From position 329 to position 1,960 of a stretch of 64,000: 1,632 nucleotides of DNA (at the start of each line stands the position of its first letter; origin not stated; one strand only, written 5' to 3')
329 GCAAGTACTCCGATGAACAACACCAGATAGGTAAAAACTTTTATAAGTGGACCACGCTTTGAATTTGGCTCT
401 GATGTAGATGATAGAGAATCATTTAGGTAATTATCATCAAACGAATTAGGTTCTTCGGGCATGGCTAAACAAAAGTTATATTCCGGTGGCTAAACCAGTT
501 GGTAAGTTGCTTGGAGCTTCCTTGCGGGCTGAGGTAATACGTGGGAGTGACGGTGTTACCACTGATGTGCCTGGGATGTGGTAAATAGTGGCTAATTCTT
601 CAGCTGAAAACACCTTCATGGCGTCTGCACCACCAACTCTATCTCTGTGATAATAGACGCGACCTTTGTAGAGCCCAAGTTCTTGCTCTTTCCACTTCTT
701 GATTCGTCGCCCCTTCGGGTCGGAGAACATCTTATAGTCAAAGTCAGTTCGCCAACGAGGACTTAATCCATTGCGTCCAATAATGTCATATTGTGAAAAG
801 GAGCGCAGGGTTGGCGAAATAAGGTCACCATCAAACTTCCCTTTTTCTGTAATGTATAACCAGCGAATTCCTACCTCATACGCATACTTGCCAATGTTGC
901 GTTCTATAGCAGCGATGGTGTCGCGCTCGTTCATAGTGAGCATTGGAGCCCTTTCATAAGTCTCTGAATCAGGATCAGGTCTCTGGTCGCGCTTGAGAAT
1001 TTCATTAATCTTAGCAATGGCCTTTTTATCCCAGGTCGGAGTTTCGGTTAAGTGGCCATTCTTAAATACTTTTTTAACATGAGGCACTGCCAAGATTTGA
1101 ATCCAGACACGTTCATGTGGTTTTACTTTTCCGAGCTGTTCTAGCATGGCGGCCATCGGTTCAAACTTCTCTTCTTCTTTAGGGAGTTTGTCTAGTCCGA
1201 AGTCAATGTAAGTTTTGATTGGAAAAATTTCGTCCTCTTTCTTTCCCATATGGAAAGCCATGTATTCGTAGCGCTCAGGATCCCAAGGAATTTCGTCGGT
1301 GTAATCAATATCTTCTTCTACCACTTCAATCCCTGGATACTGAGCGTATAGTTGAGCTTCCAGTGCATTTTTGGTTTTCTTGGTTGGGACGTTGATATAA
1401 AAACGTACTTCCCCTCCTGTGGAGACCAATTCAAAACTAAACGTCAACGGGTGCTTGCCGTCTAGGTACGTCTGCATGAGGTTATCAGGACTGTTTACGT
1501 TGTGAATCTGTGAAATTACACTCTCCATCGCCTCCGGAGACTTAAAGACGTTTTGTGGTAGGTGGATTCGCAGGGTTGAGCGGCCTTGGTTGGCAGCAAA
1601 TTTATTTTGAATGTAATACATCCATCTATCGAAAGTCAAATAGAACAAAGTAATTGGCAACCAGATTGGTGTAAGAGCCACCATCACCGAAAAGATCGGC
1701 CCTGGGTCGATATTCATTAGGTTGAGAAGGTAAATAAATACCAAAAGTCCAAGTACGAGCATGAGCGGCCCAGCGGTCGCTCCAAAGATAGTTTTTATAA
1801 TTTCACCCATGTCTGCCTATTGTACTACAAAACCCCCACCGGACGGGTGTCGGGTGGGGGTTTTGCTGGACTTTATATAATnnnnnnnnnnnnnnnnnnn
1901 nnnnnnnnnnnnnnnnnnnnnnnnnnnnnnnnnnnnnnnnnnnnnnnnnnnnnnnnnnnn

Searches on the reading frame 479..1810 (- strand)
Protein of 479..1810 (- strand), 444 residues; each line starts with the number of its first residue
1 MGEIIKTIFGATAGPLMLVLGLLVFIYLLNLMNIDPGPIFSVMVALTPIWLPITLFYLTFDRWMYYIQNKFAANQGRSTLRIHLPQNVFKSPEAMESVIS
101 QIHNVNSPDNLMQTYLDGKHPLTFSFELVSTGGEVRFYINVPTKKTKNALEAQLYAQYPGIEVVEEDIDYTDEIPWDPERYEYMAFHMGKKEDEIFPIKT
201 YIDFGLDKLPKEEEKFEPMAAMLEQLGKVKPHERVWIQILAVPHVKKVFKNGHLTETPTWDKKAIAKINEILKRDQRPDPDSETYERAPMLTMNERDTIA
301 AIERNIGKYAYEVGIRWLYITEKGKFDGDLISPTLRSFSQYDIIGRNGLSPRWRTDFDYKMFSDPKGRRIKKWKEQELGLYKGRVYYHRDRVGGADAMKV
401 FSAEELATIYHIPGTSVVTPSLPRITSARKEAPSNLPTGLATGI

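Call 3: search_protein_families(library=pfam, proteins=[window:479-1810:-], max_evalue=1)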
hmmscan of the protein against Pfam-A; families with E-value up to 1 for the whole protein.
window:479-1810:- (444 aa): 0 families

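Call 38: search_protein_families(library=ncbifam, proteins=[window:479-1810:-], max_evalue=1)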
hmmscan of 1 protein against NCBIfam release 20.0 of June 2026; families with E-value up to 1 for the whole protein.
window:479-1810:- (444 aa): 0 families

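Call 70: search_protein_families(library=padloc, proteins=[window:479-1810:-], max_evalue=0.01)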
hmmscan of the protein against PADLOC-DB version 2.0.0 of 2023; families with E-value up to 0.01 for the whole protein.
window:479-1810:- (444 aa): 0 families
